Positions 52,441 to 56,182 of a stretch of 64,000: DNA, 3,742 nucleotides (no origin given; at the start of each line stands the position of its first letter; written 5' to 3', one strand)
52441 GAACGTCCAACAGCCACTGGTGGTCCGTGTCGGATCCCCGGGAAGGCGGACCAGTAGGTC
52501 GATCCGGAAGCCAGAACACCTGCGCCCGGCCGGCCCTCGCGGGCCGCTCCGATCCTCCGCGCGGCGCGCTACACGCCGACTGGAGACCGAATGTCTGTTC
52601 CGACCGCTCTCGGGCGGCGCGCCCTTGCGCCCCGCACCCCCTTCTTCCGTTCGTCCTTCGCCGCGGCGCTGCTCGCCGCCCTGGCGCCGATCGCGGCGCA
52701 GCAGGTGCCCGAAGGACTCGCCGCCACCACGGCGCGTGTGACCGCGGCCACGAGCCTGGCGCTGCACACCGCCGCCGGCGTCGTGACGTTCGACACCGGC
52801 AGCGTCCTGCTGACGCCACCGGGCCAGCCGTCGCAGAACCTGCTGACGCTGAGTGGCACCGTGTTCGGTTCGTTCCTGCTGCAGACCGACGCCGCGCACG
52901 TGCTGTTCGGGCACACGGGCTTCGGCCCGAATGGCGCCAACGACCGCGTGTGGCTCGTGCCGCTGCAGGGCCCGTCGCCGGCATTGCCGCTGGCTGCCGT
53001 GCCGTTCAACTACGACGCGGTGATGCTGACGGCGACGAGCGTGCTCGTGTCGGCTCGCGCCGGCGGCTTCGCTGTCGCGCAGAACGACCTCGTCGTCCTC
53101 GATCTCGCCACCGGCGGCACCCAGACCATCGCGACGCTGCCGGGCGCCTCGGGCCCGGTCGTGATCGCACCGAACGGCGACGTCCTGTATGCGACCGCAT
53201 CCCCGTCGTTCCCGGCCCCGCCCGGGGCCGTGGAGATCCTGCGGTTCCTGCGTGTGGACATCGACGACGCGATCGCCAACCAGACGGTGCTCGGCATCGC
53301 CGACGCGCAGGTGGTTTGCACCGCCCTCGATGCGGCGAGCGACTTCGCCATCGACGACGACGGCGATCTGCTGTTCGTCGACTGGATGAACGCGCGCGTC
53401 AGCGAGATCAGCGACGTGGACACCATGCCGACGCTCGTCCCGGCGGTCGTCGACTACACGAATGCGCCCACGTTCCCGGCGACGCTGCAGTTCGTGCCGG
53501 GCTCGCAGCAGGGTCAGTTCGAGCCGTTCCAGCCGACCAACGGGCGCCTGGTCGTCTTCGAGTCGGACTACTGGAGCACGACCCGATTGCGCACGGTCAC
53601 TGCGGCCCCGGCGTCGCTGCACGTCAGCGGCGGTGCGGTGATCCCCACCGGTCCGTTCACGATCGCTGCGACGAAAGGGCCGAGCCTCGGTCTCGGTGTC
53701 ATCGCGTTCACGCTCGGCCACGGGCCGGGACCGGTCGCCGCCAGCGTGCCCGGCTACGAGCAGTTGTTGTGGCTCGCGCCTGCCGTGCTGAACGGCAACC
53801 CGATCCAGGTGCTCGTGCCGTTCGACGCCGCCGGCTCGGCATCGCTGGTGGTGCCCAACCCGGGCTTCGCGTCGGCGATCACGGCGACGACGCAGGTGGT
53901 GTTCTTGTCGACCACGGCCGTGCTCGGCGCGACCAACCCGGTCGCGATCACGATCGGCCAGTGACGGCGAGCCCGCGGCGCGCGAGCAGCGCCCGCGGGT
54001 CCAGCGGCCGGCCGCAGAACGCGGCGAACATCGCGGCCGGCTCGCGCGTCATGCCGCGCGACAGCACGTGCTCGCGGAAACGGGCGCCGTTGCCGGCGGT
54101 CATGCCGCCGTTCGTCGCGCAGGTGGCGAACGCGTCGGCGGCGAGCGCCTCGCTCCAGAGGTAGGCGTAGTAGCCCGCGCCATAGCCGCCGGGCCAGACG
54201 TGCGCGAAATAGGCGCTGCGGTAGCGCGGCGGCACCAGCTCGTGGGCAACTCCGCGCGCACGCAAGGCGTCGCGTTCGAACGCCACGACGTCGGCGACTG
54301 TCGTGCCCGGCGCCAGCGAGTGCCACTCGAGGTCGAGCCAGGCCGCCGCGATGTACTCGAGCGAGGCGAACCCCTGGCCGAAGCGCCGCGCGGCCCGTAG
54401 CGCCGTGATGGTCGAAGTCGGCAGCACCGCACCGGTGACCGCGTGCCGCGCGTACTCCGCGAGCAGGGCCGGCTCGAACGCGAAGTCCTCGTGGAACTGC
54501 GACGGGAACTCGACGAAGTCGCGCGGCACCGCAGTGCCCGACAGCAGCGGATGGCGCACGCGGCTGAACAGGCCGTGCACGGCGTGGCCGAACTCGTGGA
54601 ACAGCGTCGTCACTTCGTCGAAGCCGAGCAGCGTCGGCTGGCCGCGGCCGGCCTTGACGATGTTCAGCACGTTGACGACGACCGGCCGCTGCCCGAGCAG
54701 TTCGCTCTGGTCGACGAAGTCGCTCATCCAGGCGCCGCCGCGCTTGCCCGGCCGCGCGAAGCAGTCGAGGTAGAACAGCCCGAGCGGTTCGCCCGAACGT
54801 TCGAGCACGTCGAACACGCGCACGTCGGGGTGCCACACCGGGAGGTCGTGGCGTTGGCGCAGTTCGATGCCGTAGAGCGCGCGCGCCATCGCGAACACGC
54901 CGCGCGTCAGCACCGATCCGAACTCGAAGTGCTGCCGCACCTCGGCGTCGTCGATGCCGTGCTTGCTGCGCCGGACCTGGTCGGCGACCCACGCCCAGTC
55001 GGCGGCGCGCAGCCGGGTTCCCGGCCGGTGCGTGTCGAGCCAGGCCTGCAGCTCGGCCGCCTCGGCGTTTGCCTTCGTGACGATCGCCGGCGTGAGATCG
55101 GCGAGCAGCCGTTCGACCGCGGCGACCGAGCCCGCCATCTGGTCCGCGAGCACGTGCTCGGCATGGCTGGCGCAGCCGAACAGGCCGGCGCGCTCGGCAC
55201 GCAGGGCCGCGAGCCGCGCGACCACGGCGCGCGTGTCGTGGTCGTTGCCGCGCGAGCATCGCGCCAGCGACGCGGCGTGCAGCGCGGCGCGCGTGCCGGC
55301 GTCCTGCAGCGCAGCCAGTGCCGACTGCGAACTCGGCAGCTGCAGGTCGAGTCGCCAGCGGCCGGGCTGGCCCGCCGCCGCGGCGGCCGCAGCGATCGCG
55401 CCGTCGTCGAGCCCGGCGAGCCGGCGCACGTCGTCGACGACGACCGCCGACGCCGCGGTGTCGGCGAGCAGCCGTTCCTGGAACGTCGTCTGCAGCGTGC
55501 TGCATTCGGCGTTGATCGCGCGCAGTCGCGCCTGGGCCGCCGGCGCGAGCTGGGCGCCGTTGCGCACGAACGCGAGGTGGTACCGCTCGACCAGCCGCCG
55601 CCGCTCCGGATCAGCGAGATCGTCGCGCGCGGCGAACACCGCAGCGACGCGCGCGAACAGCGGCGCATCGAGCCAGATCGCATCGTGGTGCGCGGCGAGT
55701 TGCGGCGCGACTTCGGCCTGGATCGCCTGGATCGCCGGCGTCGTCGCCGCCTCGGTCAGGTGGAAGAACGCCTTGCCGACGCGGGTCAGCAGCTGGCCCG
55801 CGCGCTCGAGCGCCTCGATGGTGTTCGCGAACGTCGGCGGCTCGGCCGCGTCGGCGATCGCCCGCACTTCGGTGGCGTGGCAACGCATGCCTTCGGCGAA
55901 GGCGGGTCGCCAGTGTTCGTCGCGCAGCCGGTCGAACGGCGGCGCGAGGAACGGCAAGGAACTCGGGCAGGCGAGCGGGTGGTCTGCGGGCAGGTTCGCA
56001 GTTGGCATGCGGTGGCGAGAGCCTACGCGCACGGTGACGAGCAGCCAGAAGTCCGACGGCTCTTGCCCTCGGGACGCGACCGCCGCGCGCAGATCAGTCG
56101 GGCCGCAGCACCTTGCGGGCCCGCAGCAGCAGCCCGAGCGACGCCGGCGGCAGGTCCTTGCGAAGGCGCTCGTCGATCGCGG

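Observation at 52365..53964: Cobalamin riboswitch controlling an uncharacterised secreted beta-propeller-like protein (candidate corrinoid-capture protein)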

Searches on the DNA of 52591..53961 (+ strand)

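Call 16: search_rna_families(sources=[L011, L013, L014, L025, L039, L015, L005, L028, L012, L037, L038, L010, L007, L029, L027, L006], threshold=gathering)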
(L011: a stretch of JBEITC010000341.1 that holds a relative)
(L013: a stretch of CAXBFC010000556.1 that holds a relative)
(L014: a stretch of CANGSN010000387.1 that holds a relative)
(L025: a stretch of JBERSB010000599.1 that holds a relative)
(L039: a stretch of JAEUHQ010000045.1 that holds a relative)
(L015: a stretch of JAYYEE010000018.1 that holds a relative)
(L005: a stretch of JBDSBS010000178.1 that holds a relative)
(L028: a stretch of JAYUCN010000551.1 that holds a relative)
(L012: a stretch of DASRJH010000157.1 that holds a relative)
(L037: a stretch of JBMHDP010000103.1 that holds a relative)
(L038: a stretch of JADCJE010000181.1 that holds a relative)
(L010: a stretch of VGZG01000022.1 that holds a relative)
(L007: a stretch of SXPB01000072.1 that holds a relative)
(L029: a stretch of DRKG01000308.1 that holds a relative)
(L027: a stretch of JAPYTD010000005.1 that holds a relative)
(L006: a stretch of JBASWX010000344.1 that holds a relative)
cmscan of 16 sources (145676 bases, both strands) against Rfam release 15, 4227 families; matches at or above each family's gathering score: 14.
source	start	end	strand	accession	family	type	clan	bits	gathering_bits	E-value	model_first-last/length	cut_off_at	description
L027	9593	9775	+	RF00174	Cobalamin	Cis-reg; riboswitch;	CL00101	90.3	31.5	1.1e-20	1-189/189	no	Cobalamin riboswitch aptamer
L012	4914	5045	+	RF00174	Cobalamin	Cis-reg; riboswitch;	CL00101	89.3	31.5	2.1e-20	45-169/189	no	Cobalamin riboswitch aptamer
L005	1939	2132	+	RF00174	Cobalamin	Cis-reg; riboswitch;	CL00101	87.6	31.5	6.8e-20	1-189/189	no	Cobalamin riboswitch aptamer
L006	9652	9847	+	RF00174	Cobalamin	Cis-reg; riboswitch;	CL00101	86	31.5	1.9e-19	1-189/189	no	Cobalamin riboswitch aptamer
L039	3954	4083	+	RF00174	Cobalamin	Cis-reg; riboswitch;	CL00101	85.7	31.5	2.3e-19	45-169/189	no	Cobalamin riboswitch aptamer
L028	7445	7577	+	RF00174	Cobalamin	Cis-reg; riboswitch;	CL00101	82.9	31.5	1.4e-18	45-169/189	no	Cobalamin riboswitch aptamer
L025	25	157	+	RF00174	Cobalamin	Cis-reg; riboswitch;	CL00101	82.3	31.5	2.2e-18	45-169/189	no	Cobalamin riboswitch aptamer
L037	787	959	+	RF00174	Cobalamin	Cis-reg; riboswitch;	CL00101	82.1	31.5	2.5e-18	1-189/189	no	Cobalamin riboswitch aptamer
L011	1274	1406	+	RF00174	Cobalamin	Cis-reg; riboswitch;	CL00101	78.3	31.5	3.1e-17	45-169/189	no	Cobalamin riboswitch aptamer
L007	1020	1202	+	RF00174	Cobalamin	Cis-reg; riboswitch;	CL00101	77.6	31.5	4.9e-17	1-189/189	no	Cobalamin riboswitch aptamer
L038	9733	9864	+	RF00174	Cobalamin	Cis-reg; riboswitch;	CL00101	77.4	31.5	5.4e-17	45-169/189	no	Cobalamin riboswitch aptamer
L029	1102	1232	+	RF00174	Cobalamin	Cis-reg; riboswitch;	CL00101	76.6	31.5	9.1e-17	46-168/189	no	Cobalamin riboswitch aptamer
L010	9754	9929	+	RF00174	Cobalamin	Cis-reg; riboswitch;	CL00101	75.7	31.5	1.7e-16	1-189/189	no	Cobalamin riboswitch aptamer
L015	6054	6186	+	RF00174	Cobalamin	Cis-reg; riboswitch;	CL00101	75.4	31.5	2e-16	45-169/189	no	Cobalamin riboswitch aptamer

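Call 17: search_rna_families(sources=[L008, L009, L016, L017, L018, L019, L020], threshold=gathering)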
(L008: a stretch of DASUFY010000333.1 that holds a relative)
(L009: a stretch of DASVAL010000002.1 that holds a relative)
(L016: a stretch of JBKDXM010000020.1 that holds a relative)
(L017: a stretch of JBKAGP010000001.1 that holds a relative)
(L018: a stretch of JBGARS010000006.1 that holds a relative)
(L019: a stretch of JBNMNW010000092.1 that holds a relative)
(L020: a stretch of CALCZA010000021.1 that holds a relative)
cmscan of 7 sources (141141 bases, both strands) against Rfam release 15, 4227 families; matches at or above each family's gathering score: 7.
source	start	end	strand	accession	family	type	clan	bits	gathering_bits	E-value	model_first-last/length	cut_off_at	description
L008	9782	9914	+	RF00174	Cobalamin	Cis-reg; riboswitch;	CL00101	89.2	31.5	2.2e-20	45-169/189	no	Cobalamin riboswitch aptamer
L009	9769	9942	+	RF00174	Cobalamin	Cis-reg; riboswitch;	CL00101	86.6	31.5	1.3e-19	1-189/189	no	Cobalamin riboswitch aptamer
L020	5698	5872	+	RF00174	Cobalamin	Cis-reg; riboswitch;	CL00101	81.3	31.5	4e-18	1-189/189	no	Cobalamin riboswitch aptamer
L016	9697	9828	+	RF00174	Cobalamin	Cis-reg; riboswitch;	CL00101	79.8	31.5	1.1e-17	45-169/189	no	Cobalamin riboswitch aptamer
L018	8374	8504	+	RF00174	Cobalamin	Cis-reg; riboswitch;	CL00101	79.3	31.5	1.5e-17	45-169/189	no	Cobalamin riboswitch aptamer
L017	9688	9819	+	RF00174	Cobalamin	Cis-reg; riboswitch;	CL00101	77.7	31.5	4.4e-17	45-169/189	no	Cobalamin riboswitch aptamer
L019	5476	5650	+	RF00174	Cobalamin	Cis-reg; riboswitch;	CL00101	71.5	31.5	2.6e-15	1-189/189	no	Cobalamin riboswitch aptamer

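Call 18: search_rna_families(sources=[L021, L022, L023, L024, L026, L030, L031, L032], threshold=gathering)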
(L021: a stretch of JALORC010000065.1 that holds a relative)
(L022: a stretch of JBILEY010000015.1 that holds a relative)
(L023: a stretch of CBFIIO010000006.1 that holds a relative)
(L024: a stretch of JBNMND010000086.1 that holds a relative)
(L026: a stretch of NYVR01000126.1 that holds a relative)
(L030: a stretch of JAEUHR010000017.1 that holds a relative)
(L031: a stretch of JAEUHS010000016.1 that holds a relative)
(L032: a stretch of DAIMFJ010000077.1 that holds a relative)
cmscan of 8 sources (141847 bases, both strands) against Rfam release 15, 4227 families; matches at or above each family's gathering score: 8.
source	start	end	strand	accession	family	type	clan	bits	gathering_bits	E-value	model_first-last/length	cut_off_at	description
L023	9559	9774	+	RF00174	Cobalamin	Cis-reg; riboswitch;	CL00101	86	31.5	1.8e-19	1-189/189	no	Cobalamin riboswitch aptamer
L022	396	582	+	RF00174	Cobalamin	Cis-reg; riboswitch;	CL00101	85.8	31.5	2.2e-19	1-189/189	no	Cobalamin riboswitch aptamer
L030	8458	8588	+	RF00174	Cobalamin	Cis-reg; riboswitch;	CL00101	85.2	31.5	3.1e-19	45-169/189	no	Cobalamin riboswitch aptamer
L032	9617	9791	+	RF00174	Cobalamin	Cis-reg; riboswitch;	CL00101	84.5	31.5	5.2e-19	1-189/189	no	Cobalamin riboswitch aptamer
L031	8355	8543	+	RF00174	Cobalamin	Cis-reg; riboswitch;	CL00101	82.3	31.5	2.1e-18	11-180/189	no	Cobalamin riboswitch aptamer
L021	9711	9838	+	RF00174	Cobalamin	Cis-reg; riboswitch;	CL00101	79.8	31.5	1.1e-17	47-167/189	no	Cobalamin riboswitch aptamer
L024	5405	5579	+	RF00174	Cobalamin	Cis-reg; riboswitch;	CL00101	76.6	31.5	8.9e-17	1-189/189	no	Cobalamin riboswitch aptamer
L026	9627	9799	+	RF00174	Cobalamin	Cis-reg; riboswitch;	CL00101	74.6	31.5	3.4e-16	1-189/189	no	Cobalamin riboswitch aptamer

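Call 19: search_rna_families(sources=[L033, L034, L035, L036, L040, L041, L042], threshold=gathering)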
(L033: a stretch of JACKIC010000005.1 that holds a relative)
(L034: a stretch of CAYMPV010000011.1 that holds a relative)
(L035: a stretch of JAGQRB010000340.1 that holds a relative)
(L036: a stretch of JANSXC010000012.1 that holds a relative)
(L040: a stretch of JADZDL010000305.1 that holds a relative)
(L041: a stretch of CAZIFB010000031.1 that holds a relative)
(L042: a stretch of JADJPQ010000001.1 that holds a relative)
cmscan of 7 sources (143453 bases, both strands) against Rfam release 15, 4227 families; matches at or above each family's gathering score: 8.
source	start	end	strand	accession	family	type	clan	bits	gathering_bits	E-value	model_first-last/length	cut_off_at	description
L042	8417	8611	+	RF00174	Cobalamin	Cis-reg; riboswitch;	CL00101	97.6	31.5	9e-23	1-189/189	no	Cobalamin riboswitch aptamer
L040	8212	8406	+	RF00174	Cobalamin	Cis-reg; riboswitch;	CL00101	94.3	31.5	8.1e-22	1-189/189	no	Cobalamin riboswitch aptamer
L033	9804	9990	+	RF00174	Cobalamin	Cis-reg; riboswitch;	CL00101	86.8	31.5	1.1e-19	1-189/189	no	Cobalamin riboswitch aptamer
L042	7384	7548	-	RF00174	Cobalamin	Cis-reg; riboswitch;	CL00101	85.8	31.5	2.1e-19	1-189/189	no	Cobalamin riboswitch aptamer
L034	9684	9878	+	RF00174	Cobalamin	Cis-reg; riboswitch;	CL00101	85.6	31.5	2.5e-19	1-189/189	no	Cobalamin riboswitch aptamer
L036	8364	8496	+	RF00174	Cobalamin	Cis-reg; riboswitch;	CL00101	85.2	31.5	3.2e-19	45-169/189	no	Cobalamin riboswitch aptamer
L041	9789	9918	+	RF00174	Cobalamin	Cis-reg; riboswitch;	CL00101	82.4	31.5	2.1e-18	45-169/189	no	Cobalamin riboswitch aptamer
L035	2827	2975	+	RF00174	Cobalamin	Cis-reg; riboswitch;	CL00101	69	31.5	1.4e-14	45-169/189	no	Cobalamin riboswitch aptamer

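Call 57: search_rna_families(source=L013, start=1, end=400, threshold=evalue, max_evalue=1)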
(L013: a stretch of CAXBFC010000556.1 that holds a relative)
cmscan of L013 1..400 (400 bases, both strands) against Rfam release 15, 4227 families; matches with E-value up to 1: 0.
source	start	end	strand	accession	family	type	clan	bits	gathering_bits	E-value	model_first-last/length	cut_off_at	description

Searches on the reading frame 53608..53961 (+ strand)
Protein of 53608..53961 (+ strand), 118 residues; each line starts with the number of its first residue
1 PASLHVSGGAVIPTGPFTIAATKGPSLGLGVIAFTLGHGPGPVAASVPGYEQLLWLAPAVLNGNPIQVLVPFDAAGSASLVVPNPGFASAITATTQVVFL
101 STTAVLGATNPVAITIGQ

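Call 75: predict_structure(alignment_id=A4)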
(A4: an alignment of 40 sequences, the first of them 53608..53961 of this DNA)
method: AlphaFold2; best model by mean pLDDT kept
length: 118 residues; sequences in the alignment: 40
mean_pLDDT: 92.2   pTM: 0.81
mean pLDDT of the five models: 92.2, 91.6, 91.5, 89.6, 86.8
residues with pLDDT >= 90: 92; 70-90: 26; 50-70: 0; < 50: 0
segments of 3 or more residues with pLDDT < 50: none
pLDDT, mean of each block of 10 residues (from residue 1): 91 95 95 84 91 92 92 97 92 94 93 91
secondary structure, 60 per line:
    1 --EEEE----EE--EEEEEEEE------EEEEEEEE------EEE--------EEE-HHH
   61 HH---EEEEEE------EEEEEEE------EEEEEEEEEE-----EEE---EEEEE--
elements in order: E3-6 E15-22 E29-36 E43-45 E54-56 H58-62 E66-71 E78-84 E91-100 E106-108 E112-116

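Call 77: fold_search(model_id=the predicted structure, library=pdb)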
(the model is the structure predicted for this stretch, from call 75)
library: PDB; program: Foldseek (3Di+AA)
matches with E <= 10: 1837; with E <= 0.001: 1
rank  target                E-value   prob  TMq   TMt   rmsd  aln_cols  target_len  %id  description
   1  7a4t_A                6.5e-04  1.00  0.43  0.42  10.1       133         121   14  Crystal structure of the GCN coiled-coil in complex with nanobody Nb39 (released 2021-05-05)
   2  8gho_H                1.6e-03  1.00  0.44  0.43  10.1       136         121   14  GUCY2C-peptide bound to anti-GUCY2C-scFv antibody (released 2023-08-30)
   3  8tkc_G                1.8e-03  1.00  0.46  0.42  10.5       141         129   13  CRYO-EM STRUCTURE OF HIV-1 BG505DS-SOSIP.664 ENV TRIMER BOUND TO DJ85-b.01 FAB (released 2024-08-28)
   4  9mqd_H                1.8e-03  1.00  0.44  0.43   9.8       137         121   11  Cryo-EM structure of hemagglutinin H5N1 in complex with Fab 310-12D03 (released 2025-08-13)
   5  8rjc_5                1.9e-03  1.00  0.44  0.32   9.1       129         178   10  Structure of the rabbit 80S ribosome stalled on a 2-TMD rhodopsin intermediate in complex with Sec61-TRAP, open confor (released 2024-01-24)
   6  9n9j_5                1.9e-03  1.00  0.43  0.38   9.1       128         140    9  Structure of a GRP94 folding intermediate engaged with a CCDC134- and FKBP11-bound secretory translocon (released 2025-11-19)
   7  8jxr_B                2.4e-03  1.00  0.44  0.43   9.9       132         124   13  Structure of nanobody-bound DRD1_LSD complex (released 2024-09-04)
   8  5cl2_B                2.5e-03  1.00  0.42  0.24   9.9       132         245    8  Crystal structure of Spo0M, sporulation control protein, from Bacillus subtilis. (released 2015-12-16)
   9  2a74_B                2.6e-03  0.96  0.30  0.23  12.0       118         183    5  Human Complement Component C3c (released 2005-09-27)
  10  3frp_G                2.7e-03  1.00  0.38  0.24   9.2       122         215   11  Crystal Structure of Cobra Venom Factor, a Co-factor for C3- and C5 convertase CVFBb (released 2009-04-28)
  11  9ezw_G                2.9e-03  1.00  0.45  0.44   5.3       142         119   10  Structure of the single-domain antibody VHH_h3 in complex with human Vsig4 (released 2025-10-29)
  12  8btk_TA               2.9e-03  1.00  0.44  0.33   9.1       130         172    9  Structure of the TRAP complex with the Sec translocon and a translating ribosome (released 2023-05-24)
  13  2cbo                  3.4e-03  1.00  0.49  0.50   5.9       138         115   16  Crystal structure of the neocarzinostatin 3Tes24 mutant bound to testosterone hemisuccinate. (released 2006-03-22)
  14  7wn1_C                3.4e-03  1.00  0.43  0.42  10.0       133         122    9  Structure of PfNT1(Y190A) in complex with nanobody 48 and inosine (released 2023-02-01)
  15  8b5l_q                3.7e-03  1.00  0.41  0.34   9.7       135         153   11  Cryo-EM structure of ribosome-Sec61-TRAP (TRanslocon Associated Protein) translocon complex (released 2023-03-01)
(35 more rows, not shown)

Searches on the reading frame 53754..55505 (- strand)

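Call 5: search_protein_families(library=pfam, proteins=[window:53754-55505:-], max_evalue=1)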
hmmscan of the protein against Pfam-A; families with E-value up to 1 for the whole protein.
window:53754-55505:- (583 aa): 1 family
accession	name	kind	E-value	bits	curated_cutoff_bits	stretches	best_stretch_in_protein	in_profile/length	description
PF15798.10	PRAS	-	0.021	15.8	27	1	307-394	36-123/130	Proline-rich AKT1 substrate 1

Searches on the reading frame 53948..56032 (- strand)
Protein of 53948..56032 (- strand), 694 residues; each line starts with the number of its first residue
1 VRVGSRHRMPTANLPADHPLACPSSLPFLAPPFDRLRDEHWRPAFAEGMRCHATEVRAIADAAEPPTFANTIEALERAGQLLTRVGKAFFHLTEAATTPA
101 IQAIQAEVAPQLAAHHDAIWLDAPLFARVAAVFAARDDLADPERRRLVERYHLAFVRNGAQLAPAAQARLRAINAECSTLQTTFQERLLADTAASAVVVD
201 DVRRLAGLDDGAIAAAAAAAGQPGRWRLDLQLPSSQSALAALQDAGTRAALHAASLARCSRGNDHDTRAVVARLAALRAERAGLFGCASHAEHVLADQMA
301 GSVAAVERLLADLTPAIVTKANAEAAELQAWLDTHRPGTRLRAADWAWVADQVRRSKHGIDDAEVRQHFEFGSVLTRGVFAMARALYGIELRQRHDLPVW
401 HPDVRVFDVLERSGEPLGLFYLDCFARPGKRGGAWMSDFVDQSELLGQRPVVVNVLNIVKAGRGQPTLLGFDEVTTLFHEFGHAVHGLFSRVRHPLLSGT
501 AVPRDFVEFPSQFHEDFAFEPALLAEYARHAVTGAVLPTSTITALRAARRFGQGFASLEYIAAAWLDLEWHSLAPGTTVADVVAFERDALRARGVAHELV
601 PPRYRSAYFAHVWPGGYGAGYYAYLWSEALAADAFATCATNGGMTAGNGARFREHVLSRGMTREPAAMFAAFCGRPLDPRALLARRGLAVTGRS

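Call 5: search_protein_families(library=pfam, proteins=[window:53948-56032:-], max_evalue=1)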
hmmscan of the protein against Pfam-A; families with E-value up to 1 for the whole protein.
window:53948-56032:- (694 aa): 2 families
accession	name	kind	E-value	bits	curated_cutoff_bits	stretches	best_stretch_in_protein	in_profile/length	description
PF01432.26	Peptidase_M3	-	1.6e-109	367.8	27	1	240-687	3-456/457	Peptidase family M3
PF13398.12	Peptidase_M50B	-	0.12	12.5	26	1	466-488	15-37/201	Peptidase M50B-like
